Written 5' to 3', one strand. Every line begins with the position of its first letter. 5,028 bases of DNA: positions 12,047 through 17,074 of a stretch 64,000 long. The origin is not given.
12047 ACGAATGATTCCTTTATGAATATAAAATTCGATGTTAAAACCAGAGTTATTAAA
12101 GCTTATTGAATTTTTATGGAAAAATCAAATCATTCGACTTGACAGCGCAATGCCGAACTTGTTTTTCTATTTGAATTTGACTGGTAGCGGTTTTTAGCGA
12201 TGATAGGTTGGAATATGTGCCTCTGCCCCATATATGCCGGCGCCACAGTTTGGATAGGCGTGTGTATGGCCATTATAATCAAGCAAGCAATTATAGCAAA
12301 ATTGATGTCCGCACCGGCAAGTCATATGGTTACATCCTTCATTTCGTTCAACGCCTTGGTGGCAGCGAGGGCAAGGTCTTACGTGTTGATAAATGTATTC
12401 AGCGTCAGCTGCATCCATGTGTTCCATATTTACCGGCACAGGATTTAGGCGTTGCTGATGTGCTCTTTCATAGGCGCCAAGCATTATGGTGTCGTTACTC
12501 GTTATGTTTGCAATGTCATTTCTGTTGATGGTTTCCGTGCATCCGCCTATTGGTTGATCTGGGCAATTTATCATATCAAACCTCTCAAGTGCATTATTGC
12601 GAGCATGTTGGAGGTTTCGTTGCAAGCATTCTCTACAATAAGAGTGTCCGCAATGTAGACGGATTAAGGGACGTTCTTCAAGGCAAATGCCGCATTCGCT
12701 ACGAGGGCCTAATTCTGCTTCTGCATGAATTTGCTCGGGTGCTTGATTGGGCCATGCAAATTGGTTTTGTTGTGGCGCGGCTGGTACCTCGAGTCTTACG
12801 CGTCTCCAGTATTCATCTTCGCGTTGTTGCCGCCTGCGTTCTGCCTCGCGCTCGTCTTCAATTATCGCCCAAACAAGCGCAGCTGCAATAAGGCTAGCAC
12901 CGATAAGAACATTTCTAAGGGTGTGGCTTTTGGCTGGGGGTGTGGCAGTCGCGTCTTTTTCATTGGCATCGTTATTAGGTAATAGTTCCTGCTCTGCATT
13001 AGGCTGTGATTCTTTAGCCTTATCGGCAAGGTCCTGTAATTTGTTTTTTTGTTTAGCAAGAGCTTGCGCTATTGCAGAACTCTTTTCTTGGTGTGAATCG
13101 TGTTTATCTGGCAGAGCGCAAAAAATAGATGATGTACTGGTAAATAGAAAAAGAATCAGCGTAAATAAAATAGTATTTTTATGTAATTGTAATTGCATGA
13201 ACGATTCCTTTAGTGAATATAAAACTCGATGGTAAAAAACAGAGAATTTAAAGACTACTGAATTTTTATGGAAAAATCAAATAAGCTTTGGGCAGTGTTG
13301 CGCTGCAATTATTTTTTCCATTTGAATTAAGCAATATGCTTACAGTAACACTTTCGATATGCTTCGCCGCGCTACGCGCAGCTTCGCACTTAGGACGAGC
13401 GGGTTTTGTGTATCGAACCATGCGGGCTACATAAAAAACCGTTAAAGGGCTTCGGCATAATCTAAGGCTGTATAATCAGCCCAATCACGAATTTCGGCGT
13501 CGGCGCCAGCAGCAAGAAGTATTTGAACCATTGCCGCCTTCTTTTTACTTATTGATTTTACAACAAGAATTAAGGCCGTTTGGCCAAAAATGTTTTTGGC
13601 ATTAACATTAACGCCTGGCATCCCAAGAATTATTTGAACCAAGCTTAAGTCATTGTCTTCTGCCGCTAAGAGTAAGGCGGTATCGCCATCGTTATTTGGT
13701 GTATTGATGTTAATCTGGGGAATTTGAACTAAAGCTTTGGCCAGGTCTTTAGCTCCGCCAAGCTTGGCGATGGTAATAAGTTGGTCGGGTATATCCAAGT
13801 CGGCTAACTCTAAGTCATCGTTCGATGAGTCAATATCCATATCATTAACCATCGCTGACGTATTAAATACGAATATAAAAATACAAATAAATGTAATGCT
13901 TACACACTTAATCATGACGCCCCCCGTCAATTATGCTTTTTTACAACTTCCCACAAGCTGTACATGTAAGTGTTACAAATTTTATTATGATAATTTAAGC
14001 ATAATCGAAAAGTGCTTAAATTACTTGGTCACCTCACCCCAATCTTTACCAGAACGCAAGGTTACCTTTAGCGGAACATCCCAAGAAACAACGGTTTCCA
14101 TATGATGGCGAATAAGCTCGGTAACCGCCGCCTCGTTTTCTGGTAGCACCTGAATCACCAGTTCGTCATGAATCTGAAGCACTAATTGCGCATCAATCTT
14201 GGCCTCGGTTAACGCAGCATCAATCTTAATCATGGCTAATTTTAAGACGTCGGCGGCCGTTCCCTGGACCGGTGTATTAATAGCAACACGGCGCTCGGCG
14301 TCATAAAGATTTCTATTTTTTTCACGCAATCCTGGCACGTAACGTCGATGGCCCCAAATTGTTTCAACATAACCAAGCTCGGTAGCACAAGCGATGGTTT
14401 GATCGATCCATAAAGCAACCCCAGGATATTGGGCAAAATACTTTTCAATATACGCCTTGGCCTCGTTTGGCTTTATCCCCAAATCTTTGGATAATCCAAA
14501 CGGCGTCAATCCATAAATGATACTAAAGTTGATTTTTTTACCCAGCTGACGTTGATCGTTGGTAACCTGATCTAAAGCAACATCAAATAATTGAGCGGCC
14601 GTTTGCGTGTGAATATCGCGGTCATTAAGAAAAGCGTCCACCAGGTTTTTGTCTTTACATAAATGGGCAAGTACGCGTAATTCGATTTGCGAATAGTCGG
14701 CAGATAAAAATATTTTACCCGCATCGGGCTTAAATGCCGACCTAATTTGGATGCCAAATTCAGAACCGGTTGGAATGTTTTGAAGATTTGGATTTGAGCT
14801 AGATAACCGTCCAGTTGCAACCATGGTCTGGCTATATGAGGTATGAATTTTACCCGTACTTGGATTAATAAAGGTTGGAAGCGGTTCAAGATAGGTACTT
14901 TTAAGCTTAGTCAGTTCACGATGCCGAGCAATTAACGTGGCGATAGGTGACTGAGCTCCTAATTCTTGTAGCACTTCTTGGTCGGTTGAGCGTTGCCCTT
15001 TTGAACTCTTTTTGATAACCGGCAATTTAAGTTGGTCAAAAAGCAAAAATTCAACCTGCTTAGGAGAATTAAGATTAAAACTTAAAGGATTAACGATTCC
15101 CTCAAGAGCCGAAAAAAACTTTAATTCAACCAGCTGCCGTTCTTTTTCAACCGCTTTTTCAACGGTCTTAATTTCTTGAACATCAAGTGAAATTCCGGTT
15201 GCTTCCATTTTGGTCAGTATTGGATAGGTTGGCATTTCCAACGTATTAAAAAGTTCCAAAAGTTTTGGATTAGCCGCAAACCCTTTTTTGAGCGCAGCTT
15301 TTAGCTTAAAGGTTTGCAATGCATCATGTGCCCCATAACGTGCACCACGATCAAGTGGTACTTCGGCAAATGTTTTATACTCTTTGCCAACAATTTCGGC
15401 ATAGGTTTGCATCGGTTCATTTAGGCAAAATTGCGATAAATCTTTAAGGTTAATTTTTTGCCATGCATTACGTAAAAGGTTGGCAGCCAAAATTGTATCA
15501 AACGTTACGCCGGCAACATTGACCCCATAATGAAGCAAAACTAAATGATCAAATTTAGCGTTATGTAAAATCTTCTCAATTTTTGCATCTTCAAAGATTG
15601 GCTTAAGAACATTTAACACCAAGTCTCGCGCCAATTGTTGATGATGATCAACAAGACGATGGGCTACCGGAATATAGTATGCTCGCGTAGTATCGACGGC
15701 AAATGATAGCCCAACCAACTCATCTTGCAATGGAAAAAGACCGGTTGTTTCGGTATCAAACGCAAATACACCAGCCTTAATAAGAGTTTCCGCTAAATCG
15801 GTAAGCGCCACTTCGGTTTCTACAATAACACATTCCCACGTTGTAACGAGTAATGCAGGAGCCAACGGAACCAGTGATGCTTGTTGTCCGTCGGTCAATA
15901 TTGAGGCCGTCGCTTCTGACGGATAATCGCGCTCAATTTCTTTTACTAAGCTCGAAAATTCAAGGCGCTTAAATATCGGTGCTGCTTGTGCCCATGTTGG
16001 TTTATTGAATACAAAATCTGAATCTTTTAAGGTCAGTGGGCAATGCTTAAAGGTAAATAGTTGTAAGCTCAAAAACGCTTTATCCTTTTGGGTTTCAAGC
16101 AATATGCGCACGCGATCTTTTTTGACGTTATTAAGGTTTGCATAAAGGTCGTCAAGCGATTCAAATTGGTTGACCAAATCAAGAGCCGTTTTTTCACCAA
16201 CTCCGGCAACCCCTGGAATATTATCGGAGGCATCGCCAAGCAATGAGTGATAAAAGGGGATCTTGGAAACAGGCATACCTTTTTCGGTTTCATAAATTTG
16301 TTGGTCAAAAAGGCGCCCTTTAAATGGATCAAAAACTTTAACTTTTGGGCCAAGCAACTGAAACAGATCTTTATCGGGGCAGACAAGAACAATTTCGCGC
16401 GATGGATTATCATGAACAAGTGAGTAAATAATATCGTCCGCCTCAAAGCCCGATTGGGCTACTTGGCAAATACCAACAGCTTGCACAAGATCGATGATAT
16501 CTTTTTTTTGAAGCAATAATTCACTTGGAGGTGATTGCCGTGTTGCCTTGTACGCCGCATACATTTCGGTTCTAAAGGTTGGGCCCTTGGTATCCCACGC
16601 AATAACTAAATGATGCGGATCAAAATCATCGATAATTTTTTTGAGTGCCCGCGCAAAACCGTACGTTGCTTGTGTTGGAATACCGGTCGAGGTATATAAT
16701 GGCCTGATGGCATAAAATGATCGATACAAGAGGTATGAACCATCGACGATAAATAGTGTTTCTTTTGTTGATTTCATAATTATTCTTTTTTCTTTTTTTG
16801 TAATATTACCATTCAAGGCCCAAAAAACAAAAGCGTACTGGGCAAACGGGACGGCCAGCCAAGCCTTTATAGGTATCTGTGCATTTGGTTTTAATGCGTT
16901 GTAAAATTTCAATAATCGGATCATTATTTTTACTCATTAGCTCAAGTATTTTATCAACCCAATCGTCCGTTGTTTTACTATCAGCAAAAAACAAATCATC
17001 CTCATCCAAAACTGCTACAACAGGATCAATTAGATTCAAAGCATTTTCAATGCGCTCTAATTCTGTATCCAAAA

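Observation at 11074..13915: Tandem membrane-anchored RING1-Rcat (RBR-type) ubiquitin-ligase-like proteins without an IBR, next to a secreted ankyrin protein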

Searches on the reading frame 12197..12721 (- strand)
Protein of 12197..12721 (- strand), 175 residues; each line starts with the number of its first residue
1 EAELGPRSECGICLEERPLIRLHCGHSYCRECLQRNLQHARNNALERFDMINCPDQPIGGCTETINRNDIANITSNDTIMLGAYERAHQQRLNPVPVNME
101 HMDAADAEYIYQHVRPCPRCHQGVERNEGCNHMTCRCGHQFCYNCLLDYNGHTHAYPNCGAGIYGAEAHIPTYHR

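Call 74: find_homologous_proteins(query=A3, max_evalue=0.000001)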
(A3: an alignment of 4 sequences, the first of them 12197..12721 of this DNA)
Query A3 (4 sequences) (175 aa, profile of the alignment): 159 proteins with E <= 0.000001 among 854 candidates; the best 120 are listed.
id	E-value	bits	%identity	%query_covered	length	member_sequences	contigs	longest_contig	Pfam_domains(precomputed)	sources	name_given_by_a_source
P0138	7.6e-20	89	25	82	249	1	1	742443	PF22191.3,PF26200.2,PF13445.13,PF01485.28,PF22605.3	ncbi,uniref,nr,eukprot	ncbi:ariadne RING finger, putative [Entamoeba invadens IP1]|uniref:RBR-type E3 ubiquitin transferase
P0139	4.4e-19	87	49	23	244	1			PF22191.3,PF01485.28,PF22605.3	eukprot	eukprot:m.19263 g.19263 ORF g.19263 m.19263 type:complete len:245 (+) comp9907_c0_seq1:242-976(+)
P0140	7.1e-17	80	49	28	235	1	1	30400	PF22191.3,PF26200.2,PF01485.28,PF22605.3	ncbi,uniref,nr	ncbi:11623_t:CDS:2 [Paraglomus brasilianum]|uniref:RBR-type E3 ubiquitin transferase n=1 Tax=Paraglo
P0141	8.0e-17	80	27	83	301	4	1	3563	PF22191.3,PF26200.2,PF01485.28,PF22605.3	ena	-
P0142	7.5e-16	76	31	78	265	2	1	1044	PF22191.3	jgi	jgi:hypothetical protein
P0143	8.1e-16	76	44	27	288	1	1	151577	PF22191.3,PF14634.13,PF01485.28,PF22605.3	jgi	jgi:hypothetical protein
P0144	1.8e-15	75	42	35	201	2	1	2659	PF22191.3,PF01485.28,PF22605.3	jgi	jgi:hypothetical protein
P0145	2.1e-15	75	42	29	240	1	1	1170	PF00097.32,PF22191.3,PF13923.13,PF13445.13,PF01485.28,PF22605.3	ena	-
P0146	2.6e-15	75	32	77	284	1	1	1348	PF00097.32,PF22191.3,PF14634.13,PF13923.13,PF13445.13,PF15227.13,PF13639.13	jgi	-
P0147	4.9e-15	74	52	29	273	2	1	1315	PF22191.3,PF19422.5,PF26200.2,PF01485.28,PF22605.3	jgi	-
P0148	1.2e-14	72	26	82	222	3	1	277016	PF22191.3,PF26200.2,PF01485.28,PF22605.3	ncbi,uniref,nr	ncbi:hypothetical protein C2G38_1368122 [Gigaspora rosea]|uniref:RBR-type E3 ubiquitin transferase n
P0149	1.3e-14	72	50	29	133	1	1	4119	PF22191.3,PF26200.2,PF01485.28,PF22605.3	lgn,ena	-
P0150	3.7e-14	71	33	41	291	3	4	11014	PF22191.3,PF01485.28,PF22605.3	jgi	jgi:ankyrin repeat/IBR domain-containing protein 1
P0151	4.1e-14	71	51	27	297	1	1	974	PF22191.3,PF22605.3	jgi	-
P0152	4.4e-14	71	36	39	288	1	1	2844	PF22191.3,PF26200.2,PF01485.28,PF22605.3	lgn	-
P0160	1.3e-13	69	29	79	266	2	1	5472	PF22191.3,PF26200.2,PF01485.28,PF24921.2,PF13639.13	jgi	-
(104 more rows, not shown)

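Call 78: find_encoding_contigs(protein=P0160, flank=5000, max_places=2)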
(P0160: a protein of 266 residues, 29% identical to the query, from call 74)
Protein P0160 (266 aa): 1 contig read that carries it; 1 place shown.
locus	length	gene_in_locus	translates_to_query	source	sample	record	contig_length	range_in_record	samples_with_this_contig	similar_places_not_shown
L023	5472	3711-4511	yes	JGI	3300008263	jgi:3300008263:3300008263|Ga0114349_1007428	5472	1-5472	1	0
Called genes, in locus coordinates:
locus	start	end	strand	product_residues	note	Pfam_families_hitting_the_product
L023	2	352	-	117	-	?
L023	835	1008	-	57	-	-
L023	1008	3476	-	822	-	PF00004:AAA (faint), PF00005:ABC_tran, PF13304:AAA_21 (faint), PF13401:AAA_22 (faint), PF00005:ABC_tran, PF02463:SMC_N (weak)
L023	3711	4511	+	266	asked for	PF13639:zf-RING_2, PF24921:RING_XB3-XBAT31 (weak), PF01485:IBR (weak), PF26200:Rcat_RNF216 (weak), PF22191:IBR_1 (weak)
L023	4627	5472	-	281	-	?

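Call 79: find_encoding_contigs(protein=P0142, flank=3000, max_places=2)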
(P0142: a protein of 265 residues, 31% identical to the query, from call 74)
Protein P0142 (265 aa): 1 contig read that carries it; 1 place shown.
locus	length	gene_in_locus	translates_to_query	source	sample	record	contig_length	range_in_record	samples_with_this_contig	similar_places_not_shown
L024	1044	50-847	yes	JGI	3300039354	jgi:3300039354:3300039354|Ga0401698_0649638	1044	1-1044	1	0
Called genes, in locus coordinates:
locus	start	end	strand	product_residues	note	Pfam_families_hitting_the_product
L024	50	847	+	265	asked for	PF22191:IBR_1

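Call 85: search_protein_representatives(alignment_id=A3)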
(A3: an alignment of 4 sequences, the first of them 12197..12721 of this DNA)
Query: 4 sequences, 172 profile positions. Proteins with E-value up to 0.001 (for the whole library): 15626; up to 1e-10: 2631; up to 1e-30: 24. The best 150 are listed.
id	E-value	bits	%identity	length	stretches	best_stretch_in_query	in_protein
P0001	2.7e-76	271.5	-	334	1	2-172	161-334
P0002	5.6e-74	263.9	-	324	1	1-172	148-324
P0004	4.7e-69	247.9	-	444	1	2-172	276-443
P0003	3.9e-68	244.9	-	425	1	1-172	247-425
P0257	5.0e-55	202.3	-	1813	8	97-158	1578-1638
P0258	1.4e-45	171.5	-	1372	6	81-158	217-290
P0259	2.9e-41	157.4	-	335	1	5-167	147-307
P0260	3.2e-40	154.1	-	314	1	3-157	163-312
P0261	6.3e-40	153.1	-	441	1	2-163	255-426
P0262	2.1e-38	148.1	-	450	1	2-169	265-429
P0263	1.7e-37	145.2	-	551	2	6-163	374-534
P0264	3.0e-37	144.4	-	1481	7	97-150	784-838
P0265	4.4e-37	143.9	-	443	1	5-164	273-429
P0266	1.3e-36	142.3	-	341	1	3-157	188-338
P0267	3.0e-36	141.1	-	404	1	5-146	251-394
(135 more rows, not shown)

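Call 87: find_encoding_contigs(protein=P0259, flank=8000, max_places=3)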
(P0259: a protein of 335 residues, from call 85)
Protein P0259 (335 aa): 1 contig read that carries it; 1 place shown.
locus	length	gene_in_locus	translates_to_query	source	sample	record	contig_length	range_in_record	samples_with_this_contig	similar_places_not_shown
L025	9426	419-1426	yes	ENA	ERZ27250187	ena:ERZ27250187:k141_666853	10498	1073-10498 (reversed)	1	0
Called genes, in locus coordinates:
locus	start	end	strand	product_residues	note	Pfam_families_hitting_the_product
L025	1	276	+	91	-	?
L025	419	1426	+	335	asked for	PF26200:Rcat_RNF216 (weak), PF22191:IBR_1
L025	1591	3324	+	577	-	-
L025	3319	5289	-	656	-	PF00133:tRNA-synt_1, PF09334:tRNA-synt_1g, PF00133:tRNA-synt_1, PF01406:tRNA-synt_1e (weak), PF01588:tRNA_bind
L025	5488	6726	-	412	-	PF10502:Peptidase_S26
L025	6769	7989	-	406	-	PF10502:Peptidase_S26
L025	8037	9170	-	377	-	PF01547:SBP_bac_1 (faint), PF13416:SBP_bac_8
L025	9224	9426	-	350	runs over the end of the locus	PF01547:SBP_bac_1, PF13416:SBP_bac_8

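Call 88: find_encoding_contigs(protein=P0266, flank=8000, max_places=3)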
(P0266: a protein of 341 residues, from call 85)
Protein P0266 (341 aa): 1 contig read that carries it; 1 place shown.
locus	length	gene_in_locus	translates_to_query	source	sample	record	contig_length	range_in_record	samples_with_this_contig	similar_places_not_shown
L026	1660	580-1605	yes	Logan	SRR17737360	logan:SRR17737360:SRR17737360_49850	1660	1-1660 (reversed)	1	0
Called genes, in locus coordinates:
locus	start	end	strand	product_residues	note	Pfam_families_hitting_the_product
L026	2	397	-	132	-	?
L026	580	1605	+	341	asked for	PF26200:Rcat_RNF216 (weak), PF22605:IBR_2 (weak), PF22191:IBR_1 (weak)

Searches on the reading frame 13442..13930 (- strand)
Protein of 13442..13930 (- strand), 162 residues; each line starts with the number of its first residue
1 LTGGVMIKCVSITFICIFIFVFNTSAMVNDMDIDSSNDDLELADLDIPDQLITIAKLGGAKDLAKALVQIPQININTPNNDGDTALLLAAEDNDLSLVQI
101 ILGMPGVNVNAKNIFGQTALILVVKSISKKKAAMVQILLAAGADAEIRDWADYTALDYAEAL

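Call 3: search_protein_families(library=pfam, proteins=[window:13442-13930:-], max_evalue=1)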
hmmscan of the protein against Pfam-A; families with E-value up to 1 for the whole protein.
window:13442-13930:- (162 aa): 5 families
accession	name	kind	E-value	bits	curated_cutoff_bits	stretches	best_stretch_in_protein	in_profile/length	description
PF13857.12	Ank_5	-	1e-14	54.9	27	2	72-122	6-55/56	Ankyrin repeats (many copies)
PF12796.13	Ank_2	-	4.6e-14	53.2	27.3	2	86-159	1-67/90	Ankyrin repeats (3 copies)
PF00023.36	Ank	-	1.2e-10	41.5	21.1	2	81-113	1-32/33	Ankyrin repeat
PF13637.12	Ank_4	-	3.3e-10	40.4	22.7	2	88-124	3-38/50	Ankyrin repeats (many copies)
PF13606.12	Ank_3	-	9.5e-07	29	22.3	1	81-111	1-30/30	Ankyrin repeat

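Call 4: search_protein_families(library=ncbifam, proteins=[window:13442-13930:-], max_evalue=1)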
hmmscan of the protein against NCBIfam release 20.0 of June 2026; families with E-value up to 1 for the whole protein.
window:13442-13930:- (162 aa): 8 families
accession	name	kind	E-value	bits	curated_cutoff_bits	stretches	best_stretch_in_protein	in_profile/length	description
NF043022.1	T4SS_AnkG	equivalog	1e-16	60.8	500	1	54-160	336-444/455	Dot/Icm T4SS effector AnkG/AnkZ/LegA7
NF043029.1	T4SS_AnkY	equivalog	4.4e-06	25.4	600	1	69-159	444-531/543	Dot/Icm T4SS effector AnkY/LegA9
NF043028.1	T4SS_AnkX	equivalog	3.8e-05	22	1400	2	23-143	396-516/938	Dot/Icm T4SS effector AnkN/AnkX/LegA8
NF043023.1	T4SS_AnkH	equivalog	7.9e-05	21.6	600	1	61-146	45-125/467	Dot/Icm T4SS effector AnkH/LegA3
NF041931.2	MzaA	equivalog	0.0058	15.5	800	2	75-121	28-73/726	MZA anti-phage system associated sigma-70 family RNA polymerase sigma factor MzaA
NF043021.1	T4SS_AnkF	equivalog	0.017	13.4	1000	1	85-149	588-649/917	Dot/Icm T4SS effector AnkF/LegA14/Ceg31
NF043020.1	T4SS_AnkD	equivalog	0.026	13.5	500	0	110-153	75-115/426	Dot/Icm T4SS effector AnkD/LegA15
TIGR00870.1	trp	subfamily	0.032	12.3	498.75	1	81-111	130-159/747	transient-receptor-potential calcium channel protein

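Call 10: list_cluster_members(proteins=[P0001, P0002, P0003, P0004, P0005, P0008, P0009, P0010, window:13442-13930:-, window:14021-16924:-])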
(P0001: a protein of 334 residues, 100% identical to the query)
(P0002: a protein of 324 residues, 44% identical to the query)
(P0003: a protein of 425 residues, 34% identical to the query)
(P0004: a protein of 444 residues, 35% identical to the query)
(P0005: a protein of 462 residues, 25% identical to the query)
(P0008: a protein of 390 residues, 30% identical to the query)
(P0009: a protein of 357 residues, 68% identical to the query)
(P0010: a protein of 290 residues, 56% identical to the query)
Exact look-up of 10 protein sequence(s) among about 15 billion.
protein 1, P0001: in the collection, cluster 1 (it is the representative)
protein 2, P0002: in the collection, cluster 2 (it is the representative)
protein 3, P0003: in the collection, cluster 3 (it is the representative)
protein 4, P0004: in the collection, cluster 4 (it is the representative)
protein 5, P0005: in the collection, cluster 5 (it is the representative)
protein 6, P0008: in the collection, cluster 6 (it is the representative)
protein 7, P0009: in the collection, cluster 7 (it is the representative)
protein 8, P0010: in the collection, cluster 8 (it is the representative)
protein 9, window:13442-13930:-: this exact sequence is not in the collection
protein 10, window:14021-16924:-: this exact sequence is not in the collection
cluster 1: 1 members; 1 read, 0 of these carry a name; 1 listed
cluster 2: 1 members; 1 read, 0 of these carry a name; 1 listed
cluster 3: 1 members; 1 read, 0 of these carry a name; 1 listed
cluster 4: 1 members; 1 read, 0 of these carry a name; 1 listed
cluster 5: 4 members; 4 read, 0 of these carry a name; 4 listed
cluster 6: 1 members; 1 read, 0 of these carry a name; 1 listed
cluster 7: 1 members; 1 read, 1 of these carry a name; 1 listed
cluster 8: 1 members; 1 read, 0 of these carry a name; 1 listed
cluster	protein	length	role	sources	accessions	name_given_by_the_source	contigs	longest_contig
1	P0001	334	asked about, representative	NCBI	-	-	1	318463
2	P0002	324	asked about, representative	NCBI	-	-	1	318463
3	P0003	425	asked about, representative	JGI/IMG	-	-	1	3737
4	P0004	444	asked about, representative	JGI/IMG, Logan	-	-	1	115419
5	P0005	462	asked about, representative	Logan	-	-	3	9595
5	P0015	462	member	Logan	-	-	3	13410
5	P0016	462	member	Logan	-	-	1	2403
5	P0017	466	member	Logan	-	-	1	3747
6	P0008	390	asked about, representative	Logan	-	-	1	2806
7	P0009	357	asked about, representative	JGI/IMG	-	hypothetical protein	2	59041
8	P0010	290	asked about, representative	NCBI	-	-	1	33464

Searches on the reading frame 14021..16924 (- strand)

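Call 16: search_protein_families(library=ncbifam, proteins=[window:14021-16924:-], max_evalue=0.00001)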
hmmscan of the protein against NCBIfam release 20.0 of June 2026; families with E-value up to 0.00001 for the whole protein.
window:14021-16924:- (967 aa): 14 families
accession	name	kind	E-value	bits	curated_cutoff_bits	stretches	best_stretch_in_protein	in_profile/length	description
NF004397.1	PRK05755.1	equivalog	3.4e-281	935.8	720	1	56-965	2-888/889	DNA polymerase I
TIGR00593.1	pola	equivalog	4.8e-250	832.6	600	1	57-965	1-889/890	DNA polymerase I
NF011539.0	PRK14975.1-3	equivalog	2e-97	327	640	1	365-964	47-627/628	bifunctional 3'-5' exonuclease/DNA polymerase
NF011541.0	PRK14975.2-1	equivalog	3.9e-77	260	871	1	373-965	8-636/645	bifunctional 3'-5' exonuclease/DNA polymerase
NF011540.0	PRK14975.1-4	equivalog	3.4e-67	227.3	601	1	370-954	8-565/576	bifunctional 3'-5' exonuclease/DNA polymerase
NF011547.0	PRK14976.1-4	equivalog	1.7e-55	188.4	305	1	55-331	2-289/291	5'-3' exonuclease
NF038380.1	phage_DpoZ_1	exception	1.6e-51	175.4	500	1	386-966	4-606/607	aminoadenine-incorporating DNA polymerase DpoZ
NF011545.0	PRK14976.1-2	equivalog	6.5e-47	160.2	434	1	53-324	5-286/287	5'-3' exonuclease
NF011546.0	PRK14976.1-3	equivalog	3.8e-41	141.3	347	1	56-293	4-252/297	5'-3' exonuclease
NF011542.0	PRK14975.2-2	equivalog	3.1e-40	138.1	1061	1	671-964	482-789/802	bifunctional 3'-5' exonuclease/DNA polymerase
NF007017.0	PRK09482.1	equivalog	4.2e-39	134.7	261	1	56-293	4-240/257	flap endonuclease Xni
NF011543.0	PRK14975.2-3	equivalog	1.1e-38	132.9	1139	1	670-963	520-836/853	bifunctional 3'-5' exonuclease/DNA polymerase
NF011538.0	PRK14975.1-1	equivalog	1.1e-17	63.7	389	1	460-941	59-527/557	bifunctional 3'-5' exonuclease/DNA polymerase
NF038381.1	phage_DpoZ_2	exception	4.9e-14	51.6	350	1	564-931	316-721/754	aminoadenine-incorporating DNA polymerase DpoZ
